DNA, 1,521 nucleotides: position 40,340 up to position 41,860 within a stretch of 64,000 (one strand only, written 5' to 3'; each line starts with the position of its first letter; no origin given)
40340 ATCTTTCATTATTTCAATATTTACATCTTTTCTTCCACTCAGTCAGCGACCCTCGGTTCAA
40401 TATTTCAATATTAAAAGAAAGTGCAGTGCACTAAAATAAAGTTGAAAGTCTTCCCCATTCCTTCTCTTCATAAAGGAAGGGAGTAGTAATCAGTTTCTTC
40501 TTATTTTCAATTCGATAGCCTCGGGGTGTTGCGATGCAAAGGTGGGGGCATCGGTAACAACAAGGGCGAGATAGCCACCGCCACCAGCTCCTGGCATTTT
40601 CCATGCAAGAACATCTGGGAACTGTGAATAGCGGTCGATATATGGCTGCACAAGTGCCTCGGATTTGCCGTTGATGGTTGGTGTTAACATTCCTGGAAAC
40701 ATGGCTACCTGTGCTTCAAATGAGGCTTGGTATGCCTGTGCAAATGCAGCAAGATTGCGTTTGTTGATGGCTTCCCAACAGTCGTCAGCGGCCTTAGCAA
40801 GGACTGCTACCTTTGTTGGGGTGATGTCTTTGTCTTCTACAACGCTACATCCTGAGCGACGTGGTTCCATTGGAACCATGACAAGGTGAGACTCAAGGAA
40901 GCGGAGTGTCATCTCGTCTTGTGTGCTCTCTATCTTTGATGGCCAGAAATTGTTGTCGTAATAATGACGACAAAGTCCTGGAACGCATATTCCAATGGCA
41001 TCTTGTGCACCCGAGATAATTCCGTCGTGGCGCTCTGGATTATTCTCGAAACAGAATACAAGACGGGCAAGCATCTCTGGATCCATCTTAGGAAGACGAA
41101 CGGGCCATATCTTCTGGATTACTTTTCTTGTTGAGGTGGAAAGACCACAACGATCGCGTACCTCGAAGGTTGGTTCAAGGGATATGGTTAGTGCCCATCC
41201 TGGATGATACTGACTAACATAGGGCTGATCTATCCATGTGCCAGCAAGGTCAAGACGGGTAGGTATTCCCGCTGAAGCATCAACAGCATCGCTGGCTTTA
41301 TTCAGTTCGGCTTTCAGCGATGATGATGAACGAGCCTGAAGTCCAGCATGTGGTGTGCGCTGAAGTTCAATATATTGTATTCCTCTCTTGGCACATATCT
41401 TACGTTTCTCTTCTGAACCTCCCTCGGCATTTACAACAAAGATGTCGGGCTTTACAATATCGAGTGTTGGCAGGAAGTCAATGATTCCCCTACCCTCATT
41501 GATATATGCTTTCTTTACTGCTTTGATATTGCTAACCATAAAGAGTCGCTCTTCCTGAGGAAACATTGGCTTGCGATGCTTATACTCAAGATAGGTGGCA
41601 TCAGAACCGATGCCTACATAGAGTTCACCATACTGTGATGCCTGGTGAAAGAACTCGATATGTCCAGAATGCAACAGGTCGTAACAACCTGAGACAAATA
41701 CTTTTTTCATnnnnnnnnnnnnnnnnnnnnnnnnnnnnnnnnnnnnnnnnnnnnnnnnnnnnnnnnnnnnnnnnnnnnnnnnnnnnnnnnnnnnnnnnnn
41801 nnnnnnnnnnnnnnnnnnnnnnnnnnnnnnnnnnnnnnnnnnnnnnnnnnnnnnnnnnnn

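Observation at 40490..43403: Candidate Fkp-independent sugar import-and-activate (salvage) operon: mutarotase + FucP permease + nucleotidyltransferase/GHMP-kinase fusion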

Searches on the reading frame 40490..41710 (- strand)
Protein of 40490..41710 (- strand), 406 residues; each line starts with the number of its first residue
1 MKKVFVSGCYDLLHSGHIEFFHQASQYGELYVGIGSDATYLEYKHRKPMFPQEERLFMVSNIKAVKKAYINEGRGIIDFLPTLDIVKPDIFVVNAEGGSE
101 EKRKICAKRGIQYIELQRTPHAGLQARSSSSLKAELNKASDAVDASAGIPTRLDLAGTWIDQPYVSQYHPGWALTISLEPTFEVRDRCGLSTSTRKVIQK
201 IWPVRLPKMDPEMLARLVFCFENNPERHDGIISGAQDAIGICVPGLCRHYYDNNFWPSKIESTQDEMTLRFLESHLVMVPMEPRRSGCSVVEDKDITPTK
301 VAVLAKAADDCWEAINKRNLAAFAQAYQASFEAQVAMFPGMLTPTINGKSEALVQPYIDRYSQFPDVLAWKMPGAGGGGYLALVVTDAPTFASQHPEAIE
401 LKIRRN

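Call 3: search_protein_families(library=pfam, proteins=[window:40490-41710:-], max_evalue=0.01)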
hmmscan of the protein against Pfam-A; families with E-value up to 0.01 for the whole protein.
window:40490-41710:- (406 aa): 1 family
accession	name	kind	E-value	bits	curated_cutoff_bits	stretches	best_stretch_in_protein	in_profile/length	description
PF01467.32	CTP_transf_like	-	2.3e-13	51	21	1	6-96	2-89/133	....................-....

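Call 4: search_protein_families(library=ncbifam, proteins=[window:40490-41710:-], max_evalue=0.01)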
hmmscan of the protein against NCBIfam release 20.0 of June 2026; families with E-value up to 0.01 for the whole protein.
window:40490-41710:- (406 aa): 7 families
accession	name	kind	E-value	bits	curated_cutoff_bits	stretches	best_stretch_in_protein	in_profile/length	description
TIGR00125.1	cyt_tran_rel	domain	1.8e-13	50.4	27.7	1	4-67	2-64/65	adenylyltransferase/cytidyltransferase family protein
TIGR02199.1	rfaE_dom_II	equivalog_domain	5.7e-12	45.7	181.5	1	3-94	13-103/144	D-glycero-beta-D-manno-heptose 1-phosphate adenylyltransferase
NF001985.0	PRK00777.1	subfamily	4.1e-09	36.7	104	1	1-62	4-65/157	pantetheine-phosphate adenylyltransferase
NF008454.0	PRK11316.1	equivalog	2.8e-07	29.5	521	1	4-66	343-407/475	bifunctional D-glycero-beta-D-manno-heptose-7-phosphate kinase/D-glycero-beta-D-manno-heptose 1-phosphate adenylyltransferase HldE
NF009948.0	PRK13412.1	equivalog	5.2e-06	24.4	721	1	310-388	870-938/974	bifunctional fucokinase/fucose-1-phosphate guanylyltransferase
TIGR01518.1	g3p_cytidyltrns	equivalog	1.1e-05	25.6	165.4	1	4-67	1-64/125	glycerol-3-phosphate cytidylyltransferase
NF041124.1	CoaD_Thcocales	equivalog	0.00041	20.3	290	1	2-59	5-63/156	phosphopantetheine adenylyltransferase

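Call 5: search_solved_structures(query=window:40490-41710:-, max_evalue=1, show_alignments=3)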
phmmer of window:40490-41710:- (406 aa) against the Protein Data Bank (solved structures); distinct sequences matched with E-value up to 1: 19.
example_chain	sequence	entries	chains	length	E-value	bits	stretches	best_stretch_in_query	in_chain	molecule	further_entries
3elb_A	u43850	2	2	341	6.4e-11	44.9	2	3-84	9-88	Ethanolamine-phosphate cytidylyltransferase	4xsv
3glv_A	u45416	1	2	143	1e-09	41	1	3-135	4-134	Lipopolysaccharide core biosynthesis protein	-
2b7l_A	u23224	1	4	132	1.3e-08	37.3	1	1-94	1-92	glycerol-3-phosphate cytidylyltransferase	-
5x3d_A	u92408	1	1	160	1.5e-08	37.1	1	4-97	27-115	Phosphoenolpyruvate phosphomutase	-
9iip_A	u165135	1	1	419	3e-05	26.3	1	312-388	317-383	L-fucokinase/L-fucose-1-P guanylyltransferase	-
1coz_A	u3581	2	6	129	3.5e-05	26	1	1-67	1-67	PROTEIN (GLYCEROL-3-PHOSPHATE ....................) | glycerol-3-phosphate cytidylyltransferase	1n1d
5x9q_A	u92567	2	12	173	8.9e-05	24.7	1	4-93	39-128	Putative cytidylyltransferase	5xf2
5yys_A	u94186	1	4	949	0.00023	23.3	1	313-388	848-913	L-fucokinase, L-fucose-1-P guanylyltransferase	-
9iit_A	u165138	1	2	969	0.00024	23.3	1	313-388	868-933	L-fucokinase/L-fucose-1-P guanylyltransferase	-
3nv7_A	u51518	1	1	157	0.41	12.6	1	5-66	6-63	Phosphopantetheine adenylyltransferase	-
8xsv_A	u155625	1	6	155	0.42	12.6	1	5-60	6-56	Phosphopantetheine adenylyltransferase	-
7ane_am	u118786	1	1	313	0.45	12.5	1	222-362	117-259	mS59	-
8h9f_H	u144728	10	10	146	0.51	12.3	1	56-150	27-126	ATP synthase subunit delta, mitochondrial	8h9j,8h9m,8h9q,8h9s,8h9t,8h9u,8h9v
9hsm_A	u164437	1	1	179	0.57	12.2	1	4-59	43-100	choline-phosphate cytidylyltransferase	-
9hsg_A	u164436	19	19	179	0.57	12.2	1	4-59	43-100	choline-phosphate cytidylyltransferase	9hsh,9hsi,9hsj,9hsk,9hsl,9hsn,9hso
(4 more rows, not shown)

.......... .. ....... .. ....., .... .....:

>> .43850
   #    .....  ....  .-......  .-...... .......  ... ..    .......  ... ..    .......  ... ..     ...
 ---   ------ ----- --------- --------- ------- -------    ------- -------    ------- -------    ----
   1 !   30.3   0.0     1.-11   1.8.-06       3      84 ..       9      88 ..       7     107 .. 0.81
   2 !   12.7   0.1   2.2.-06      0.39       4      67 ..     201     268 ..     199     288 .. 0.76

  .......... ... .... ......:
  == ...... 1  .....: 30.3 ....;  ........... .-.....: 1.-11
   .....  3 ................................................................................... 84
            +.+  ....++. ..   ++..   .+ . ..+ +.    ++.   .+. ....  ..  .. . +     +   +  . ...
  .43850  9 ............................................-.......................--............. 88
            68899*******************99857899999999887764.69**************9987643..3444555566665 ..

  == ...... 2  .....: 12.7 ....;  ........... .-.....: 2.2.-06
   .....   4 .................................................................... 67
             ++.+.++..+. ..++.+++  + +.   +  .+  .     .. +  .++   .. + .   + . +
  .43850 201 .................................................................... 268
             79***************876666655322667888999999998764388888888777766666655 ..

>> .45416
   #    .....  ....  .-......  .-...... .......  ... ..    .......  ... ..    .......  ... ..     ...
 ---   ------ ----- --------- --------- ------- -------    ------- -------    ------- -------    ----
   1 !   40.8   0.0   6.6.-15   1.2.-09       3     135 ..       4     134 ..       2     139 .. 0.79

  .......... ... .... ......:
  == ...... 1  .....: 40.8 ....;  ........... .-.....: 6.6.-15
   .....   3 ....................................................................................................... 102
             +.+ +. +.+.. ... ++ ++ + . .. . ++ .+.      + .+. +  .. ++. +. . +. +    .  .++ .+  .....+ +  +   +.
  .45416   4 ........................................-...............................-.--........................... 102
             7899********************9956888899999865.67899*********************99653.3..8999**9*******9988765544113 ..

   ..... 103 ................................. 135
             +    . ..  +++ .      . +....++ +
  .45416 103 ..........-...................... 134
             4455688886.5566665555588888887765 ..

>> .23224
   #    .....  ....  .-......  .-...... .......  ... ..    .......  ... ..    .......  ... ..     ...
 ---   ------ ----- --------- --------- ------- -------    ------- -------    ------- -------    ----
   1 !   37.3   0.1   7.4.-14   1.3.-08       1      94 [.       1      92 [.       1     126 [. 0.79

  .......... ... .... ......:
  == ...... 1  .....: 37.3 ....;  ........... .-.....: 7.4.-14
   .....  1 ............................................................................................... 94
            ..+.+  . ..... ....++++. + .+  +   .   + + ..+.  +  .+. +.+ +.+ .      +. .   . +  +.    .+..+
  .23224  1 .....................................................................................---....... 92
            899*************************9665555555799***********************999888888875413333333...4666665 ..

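Call 6: find_homologous_proteins(query=window:40490-41710:-)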
Query window:40490-41710:- (406 aa): 8000 proteins with E <= 0.001 among 8000 candidates; the best 120 are listed.
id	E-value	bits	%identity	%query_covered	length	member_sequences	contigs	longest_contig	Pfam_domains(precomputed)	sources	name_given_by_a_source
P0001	2.5e-250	848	90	100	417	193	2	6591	PF01467.33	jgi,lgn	-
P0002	2.3e-249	845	90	100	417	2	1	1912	PF01467.33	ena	-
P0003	1.4e-235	800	97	88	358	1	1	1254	-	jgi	jgi:hypothetical protein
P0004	2.3e-228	776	81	100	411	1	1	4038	PF01467.33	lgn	-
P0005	1.4e-226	770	81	100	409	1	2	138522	PF01467.33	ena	-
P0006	1.5e-225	767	81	99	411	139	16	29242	PF01467.33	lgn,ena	-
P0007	1.5e-225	767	81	100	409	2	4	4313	PF01467.33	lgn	-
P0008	1.6e-225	767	81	100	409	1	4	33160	PF01467.33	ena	-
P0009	3.4e-225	765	81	100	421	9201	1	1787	PF01467.33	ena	-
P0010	4.6e-225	765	81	100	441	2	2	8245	PF01467.33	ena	-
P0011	5.6e-225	765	82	100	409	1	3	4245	PF01467.33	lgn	-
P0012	5.7e-225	765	81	100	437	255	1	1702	PF01467.33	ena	-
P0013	9.0e-225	764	81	100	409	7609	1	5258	PF01467.33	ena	-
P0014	1.4e-224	763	81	100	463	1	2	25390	PF01467.33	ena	-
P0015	1.5e-224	763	81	100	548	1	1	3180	PF01467.33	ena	-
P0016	1.6e-224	763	81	100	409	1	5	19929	PF01467.33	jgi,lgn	jgi:cytidyltransferase-like protein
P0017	1.7e-224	763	81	100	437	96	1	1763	PF01467.33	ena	-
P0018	3.0e-224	762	80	100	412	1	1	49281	PF01467.33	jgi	-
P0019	4.5e-224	762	81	100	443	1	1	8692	PF01467.33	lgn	-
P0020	6.4e-224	761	81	100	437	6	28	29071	PF01467.33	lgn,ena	-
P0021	2.1e-223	760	81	100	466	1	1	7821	PF01467.33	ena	-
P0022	2.8e-223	759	81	100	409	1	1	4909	PF01467.33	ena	-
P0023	1.1e-222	757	80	100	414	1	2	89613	PF01467.33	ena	-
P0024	1.7e-222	757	80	100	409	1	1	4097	PF01467.33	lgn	-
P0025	1.7e-222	757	81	100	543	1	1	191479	PF01467.33,PF00908.24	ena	-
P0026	1.8e-222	757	81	100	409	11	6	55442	PF01467.33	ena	-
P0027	2.1e-222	756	78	100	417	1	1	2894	PF01467.33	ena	-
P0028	2.6e-222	756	79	100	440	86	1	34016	PF01467.33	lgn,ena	-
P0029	2.8e-222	756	79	100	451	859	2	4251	PF01467.33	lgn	-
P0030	4.1e-222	755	79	100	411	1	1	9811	PF01467.33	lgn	-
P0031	4.6e-222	755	80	100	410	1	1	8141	PF01467.33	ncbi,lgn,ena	-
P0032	6.0e-222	755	80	100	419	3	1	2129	PF01467.33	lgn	-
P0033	7.1e-222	755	77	100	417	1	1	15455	PF01467.33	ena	-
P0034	7.3e-222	754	78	99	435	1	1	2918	PF01467.33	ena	-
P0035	1.1e-221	754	80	100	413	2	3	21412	PF01467.33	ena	-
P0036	1.3e-221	754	80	100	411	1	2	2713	PF01467.33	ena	-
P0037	2.1e-221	753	81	100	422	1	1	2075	PF01467.33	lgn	-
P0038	2.5e-221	753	79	100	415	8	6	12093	PF01467.33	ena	-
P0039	2.8e-221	753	79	100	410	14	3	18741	PF01467.33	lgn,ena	-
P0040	2.9e-221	753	80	100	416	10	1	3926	PF01467.33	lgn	-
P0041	3.2e-221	752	78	100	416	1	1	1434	PF01467.33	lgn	-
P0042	3.6e-221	752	80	100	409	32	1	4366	PF01467.33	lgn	-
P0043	3.9e-221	752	80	100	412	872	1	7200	PF01467.33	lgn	-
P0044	4.3e-221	752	80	100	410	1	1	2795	PF01467.33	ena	-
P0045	4.3e-221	752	80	100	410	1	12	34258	PF01467.33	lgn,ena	-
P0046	5.4e-221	752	79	100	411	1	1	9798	PF01467.33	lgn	-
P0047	6.2e-221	751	80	100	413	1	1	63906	PF01467.33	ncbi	-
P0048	7.4e-221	751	80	100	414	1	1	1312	PF01467.33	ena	-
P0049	7.4e-221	751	77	100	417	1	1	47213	PF01467.33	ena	-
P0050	8.2e-221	751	80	100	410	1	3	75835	PF01467.33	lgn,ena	-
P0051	8.3e-221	751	78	100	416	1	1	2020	PF01467.33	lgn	-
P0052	8.6e-221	751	80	100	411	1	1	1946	PF01467.33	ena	-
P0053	8.7e-221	751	78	100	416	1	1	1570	PF01467.33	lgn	-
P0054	8.8e-221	751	78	100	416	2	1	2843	PF01467.33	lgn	-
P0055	9.3e-221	751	79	100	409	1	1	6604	PF01467.33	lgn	-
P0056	9.6e-221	751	80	100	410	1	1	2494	PF01467.33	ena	-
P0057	1.1e-220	751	80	100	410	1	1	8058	PF01467.33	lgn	-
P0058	1.2e-220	750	80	100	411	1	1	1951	PF01467.33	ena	-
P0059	1.2e-220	750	79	100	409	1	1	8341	PF01467.33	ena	-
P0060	1.3e-220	750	78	100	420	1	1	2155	PF01467.33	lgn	-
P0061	1.4e-220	750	79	100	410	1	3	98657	PF01467.33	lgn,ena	-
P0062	1.5e-220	750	79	100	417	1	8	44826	PF01467.33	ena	-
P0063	1.5e-220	750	81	100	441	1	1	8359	PF01467.33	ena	-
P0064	1.5e-220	750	80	100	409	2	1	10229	PF01467.33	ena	-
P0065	1.8e-220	750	80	100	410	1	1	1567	PF01467.33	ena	-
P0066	1.8e-220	750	80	100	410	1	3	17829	PF01467.33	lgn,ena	-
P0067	2.1e-220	750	79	100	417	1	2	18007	PF01467.33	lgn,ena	-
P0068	2.1e-220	750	79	99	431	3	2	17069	PF01467.33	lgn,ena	-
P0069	2.2e-220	750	80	100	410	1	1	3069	PF01467.33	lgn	-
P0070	2.4e-220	750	79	100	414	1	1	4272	PF01467.33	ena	-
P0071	2.4e-220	749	79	100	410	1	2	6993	PF01467.33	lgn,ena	-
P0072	2.7e-220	749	80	100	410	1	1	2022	PF01467.33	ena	-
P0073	2.8e-220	749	79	100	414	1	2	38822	PF01467.33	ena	-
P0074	3.0e-220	749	80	100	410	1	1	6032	PF01467.33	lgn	-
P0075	3.0e-220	749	80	100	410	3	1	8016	PF01467.33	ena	-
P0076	3.0e-220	749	78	100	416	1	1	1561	PF01467.33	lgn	-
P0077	3.0e-220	749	79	99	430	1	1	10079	PF01467.33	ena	-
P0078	3.1e-220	749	80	100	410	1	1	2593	PF01467.33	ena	-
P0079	3.3e-220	749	77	100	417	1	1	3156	PF01467.33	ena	-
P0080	3.3e-220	749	80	100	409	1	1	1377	PF01467.33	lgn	-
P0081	3.6e-220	749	79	100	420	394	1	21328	PF01467.33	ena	-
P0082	3.6e-220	749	77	100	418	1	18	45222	PF01467.33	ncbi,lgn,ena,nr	ncbi:MAG: adenylyltransferase/cytidyltransferase family protein [Bacteroidaceae bacterium]|nr:adenyl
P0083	3.6e-220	749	79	100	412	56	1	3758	PF01467.33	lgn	-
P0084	3.7e-220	749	80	100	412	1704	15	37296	PF01467.33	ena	-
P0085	4.0e-220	749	79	100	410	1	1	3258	PF01467.33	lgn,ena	-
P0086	4.3e-220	749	79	100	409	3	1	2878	PF01467.33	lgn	-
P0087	4.7e-220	749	80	100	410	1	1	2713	PF01467.33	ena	-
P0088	5.6e-220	748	80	100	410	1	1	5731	PF01467.33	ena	-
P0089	6.5e-220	748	79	100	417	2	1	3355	PF01467.33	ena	-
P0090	6.5e-220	748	80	100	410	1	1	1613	PF01467.33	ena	-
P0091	7.0e-220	748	78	100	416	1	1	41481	PF01467.33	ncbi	-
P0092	7.8e-220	748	80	100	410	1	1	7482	PF01467.33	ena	-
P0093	8.1e-220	748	79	100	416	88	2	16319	PF01467.33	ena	-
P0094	8.2e-220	748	80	100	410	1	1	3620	PF01467.33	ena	-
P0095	8.2e-220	748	79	100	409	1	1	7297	PF01467.33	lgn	-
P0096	8.6e-220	748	77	100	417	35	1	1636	PF01467.33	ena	-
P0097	8.7e-220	748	79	100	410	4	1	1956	PF01467.33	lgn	-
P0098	8.8e-220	748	80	99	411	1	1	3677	PF01467.33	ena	-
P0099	8.9e-220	748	79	100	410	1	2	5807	PF01467.33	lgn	-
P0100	9.1e-220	748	79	100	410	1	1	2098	PF01467.33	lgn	-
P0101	9.8e-220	747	77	100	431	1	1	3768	PF01467.33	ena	-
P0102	1.1e-219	747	80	100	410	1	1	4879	PF01467.33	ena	-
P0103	1.1e-219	747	80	100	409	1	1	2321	PF01467.33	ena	-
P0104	1.2e-219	747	79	100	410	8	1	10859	PF01467.33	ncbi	-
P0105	1.4e-219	747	80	100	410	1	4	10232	PF01467.33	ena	-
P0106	1.4e-219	747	78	100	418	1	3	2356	PF01467.33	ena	-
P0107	1.7e-219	747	79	100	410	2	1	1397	PF01467.33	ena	-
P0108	1.7e-219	747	78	100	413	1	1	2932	PF01467.33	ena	-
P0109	2.0e-219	746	79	100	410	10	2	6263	PF01467.33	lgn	-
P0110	2.3e-219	746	80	100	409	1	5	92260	PF01467.33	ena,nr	nr:adenylyltransferase/cytidyltransferase family protein [Bacteroidales bacterium]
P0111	3.2e-219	746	77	100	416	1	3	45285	PF01467.33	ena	-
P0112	3.2e-219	746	81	95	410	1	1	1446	PF01467.33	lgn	-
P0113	3.2e-219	746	80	100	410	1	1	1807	PF01467.33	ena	-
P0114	3.6e-219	746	79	100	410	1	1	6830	PF01467.33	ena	-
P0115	3.6e-219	746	79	100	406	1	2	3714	PF01467.33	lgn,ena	-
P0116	3.7e-219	746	79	100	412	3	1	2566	PF01467.33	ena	-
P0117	3.8e-219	746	79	100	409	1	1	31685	PF01467.33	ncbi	-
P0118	3.9e-219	745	79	100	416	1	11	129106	PF01467.33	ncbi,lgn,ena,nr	ncbi:MAG: adenylyltransferase/cytidyltransferase family protein [Bacteroidales bacterium]|nr:adenyly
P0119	4.0e-219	745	79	100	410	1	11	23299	PF01467.33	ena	-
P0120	4.1e-219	745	79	100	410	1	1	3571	PF01467.33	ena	-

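Call 8: find_related_loci(query=window:40490-41710:-, collection=genome_contigs, flank=8000)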
Query window:40490-41710:- (406 aa) in genome_contigs; peptide patterns used: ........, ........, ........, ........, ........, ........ (x = any residue, [..] = any of these).
599 stretches matched a pattern (row limit reached: there are more); 567 encode a relative of the query (tblastn E <= 1e-3); the best 80 are kept; 80 distinct loci.
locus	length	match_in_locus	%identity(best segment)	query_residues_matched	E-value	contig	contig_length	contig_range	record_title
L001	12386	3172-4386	90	1-405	0e+0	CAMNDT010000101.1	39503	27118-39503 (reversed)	MAG: uncultured Prevotella sp. isolate SRR873599_bin.73_metaWRAP_v1.3_MAG genome assembly, contig: ERZ1756080.1352171, w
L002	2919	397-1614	82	2-405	0e+0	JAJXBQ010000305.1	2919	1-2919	MAG: Segatella copri isolate B9_maxbin.012.fa NODE_8633_length_2919_cov_10.855098, whole genome shotgun sequence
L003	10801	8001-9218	82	2-405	0e+0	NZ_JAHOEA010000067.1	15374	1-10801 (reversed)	Segatella copri strain MSK.21.95 NODE_67_length_15374_cov_162.63, whole genome shotgun sequence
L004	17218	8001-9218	82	2-405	0e+0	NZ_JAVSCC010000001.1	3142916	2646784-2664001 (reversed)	Segatella copri strain H-2632 NODE_1, whole genome shotgun sequence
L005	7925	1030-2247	81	2-405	0e+0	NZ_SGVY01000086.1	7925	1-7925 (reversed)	Segatella hominis strain BCRC 81118 Scaffold85_1, whole genome shotgun sequence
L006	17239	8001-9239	79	2-405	0e+0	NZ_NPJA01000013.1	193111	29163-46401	Prevotella sp. P5-50 contig13, whole genome shotgun sequence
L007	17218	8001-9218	82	2-405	0e+0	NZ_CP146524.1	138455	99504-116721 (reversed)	Segatella copri strain G8 plasmid unnamed1, complete sequence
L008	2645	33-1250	80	2-405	0e+0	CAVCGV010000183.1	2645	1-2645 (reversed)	bacterium isolate G02641-L1_cleanbin_000007 genome assembly, contig: Spades_G02641-L1_contig_12733, whole genome shotgun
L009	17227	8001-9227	80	2-405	0e+0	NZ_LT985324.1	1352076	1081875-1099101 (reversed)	Prevotella merdae strain Marseille-P4119, whole genome shotgun sequence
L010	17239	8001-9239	79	2-405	0e+0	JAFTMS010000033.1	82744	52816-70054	MAG: Bacteroidales bacterium isolate RGIG3959 Roe_deer_Cecum-3__c2555, whole genome shotgun sequence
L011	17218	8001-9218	79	2-405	0e+0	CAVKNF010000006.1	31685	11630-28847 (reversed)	bacterium isolate H07689-L1_cleanbin_000039 genome assembly, contig: Spades_H07689-L1_contig_755, whole genome shotgun s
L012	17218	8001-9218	79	2-405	0e+0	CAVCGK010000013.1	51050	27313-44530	bacterium isolate G02641-L1_cleanbin_000008 genome assembly, contig: Spades_G02641-L1_contig_209, whole genome shotgun s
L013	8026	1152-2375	77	2-406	0e+0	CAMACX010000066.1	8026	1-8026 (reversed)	MAG: uncultured Mediterranea sp. isolate SRR5976186_bin.49_metaWRAP_v1.3_MAG genome assembly, contig: ERZ8810629.4840, w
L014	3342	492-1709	79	2-405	0e+0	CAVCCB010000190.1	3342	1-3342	Subdoligranulum sp. APC924/74 isolate H07663-L1_cleanbin_000045 genome assembly, contig: Spades_H07663-L1_contig_15418,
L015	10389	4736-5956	79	2-405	0e+0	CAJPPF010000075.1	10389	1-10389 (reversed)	MAG: uncultured Prevotella sp. isolate SRR9217404-mag-bin.9 genome assembly, contig: SRR9217404-mag-bin.9_947, whole gen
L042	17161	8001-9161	68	2-406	0e+0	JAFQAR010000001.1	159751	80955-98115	MAG: Bacteroidales bacterium isolate RGIG1647 Goat_Cecum-1__c80, whole genome shotgun sequence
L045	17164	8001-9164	68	1-406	0e+0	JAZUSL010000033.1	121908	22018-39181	MAG: Bacteroidales bacterium isolate T1900044846_TS20190312.MAGScoT_cleanbin_000007 SGB_2975_k141_1935129, whole genome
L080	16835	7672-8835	65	1-406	0e+0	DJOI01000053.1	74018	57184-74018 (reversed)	MAG TPA_asm: Candidatus Segatella mututuai isolate UBA6442 UBA6442_contig_370, whole genome shotgun sequence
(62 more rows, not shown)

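Call 14: search_protein_representatives(protein=window:40490-41710:-)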
Query: 406 residues. Proteins with E-value up to 0.001 (for the whole library): 4340; up to 1e-10: 883; up to 1e-30: 214. The best 150 are listed.
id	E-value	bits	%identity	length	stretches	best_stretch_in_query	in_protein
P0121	4.9e-184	628.2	68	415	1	1-405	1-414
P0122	1.2e-119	416.2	63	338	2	2-182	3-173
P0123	6.9e-109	380.8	65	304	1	100-405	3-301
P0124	1.6e-108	379.5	69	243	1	58-310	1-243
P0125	2.0e-95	336.5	39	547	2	4-389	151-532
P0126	2.9e-93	329.3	44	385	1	2-405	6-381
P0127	9.2e-93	327.7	59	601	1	132-405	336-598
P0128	1.0e-92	327.5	44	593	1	2-394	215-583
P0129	1.1e-92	327.4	45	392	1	3-384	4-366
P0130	2.4e-92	326.3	78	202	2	2-141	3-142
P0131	4.7e-89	315.4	40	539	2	2-390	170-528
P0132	2.3e-86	306.6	74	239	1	2-186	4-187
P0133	6.5e-86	305.1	45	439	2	1-354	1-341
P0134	7.8e-86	304.8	80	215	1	2-171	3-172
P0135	9.7e-85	301.2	45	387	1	4-388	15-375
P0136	1.1e-84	301.0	41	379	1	1-389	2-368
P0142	7.3e-81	288.5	43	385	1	2-385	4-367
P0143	1.5e-80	287.5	44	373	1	6-388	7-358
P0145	3.4e-78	279.7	41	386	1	2-387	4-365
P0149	1.1e-73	264.8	44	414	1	4-388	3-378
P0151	6.7e-71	255.7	41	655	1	2-385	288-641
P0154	1.8e-70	254.3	41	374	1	1-386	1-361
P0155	5.5e-70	252.7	42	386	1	3-390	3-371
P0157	1.4e-69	251.3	39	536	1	3-388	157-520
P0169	6.8e-64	232.6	38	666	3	4-139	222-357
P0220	2.7e-42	161.5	41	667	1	144-388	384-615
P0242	2.0e-39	152.0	42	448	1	147-391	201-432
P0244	4.9e-39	150.8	43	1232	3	4-139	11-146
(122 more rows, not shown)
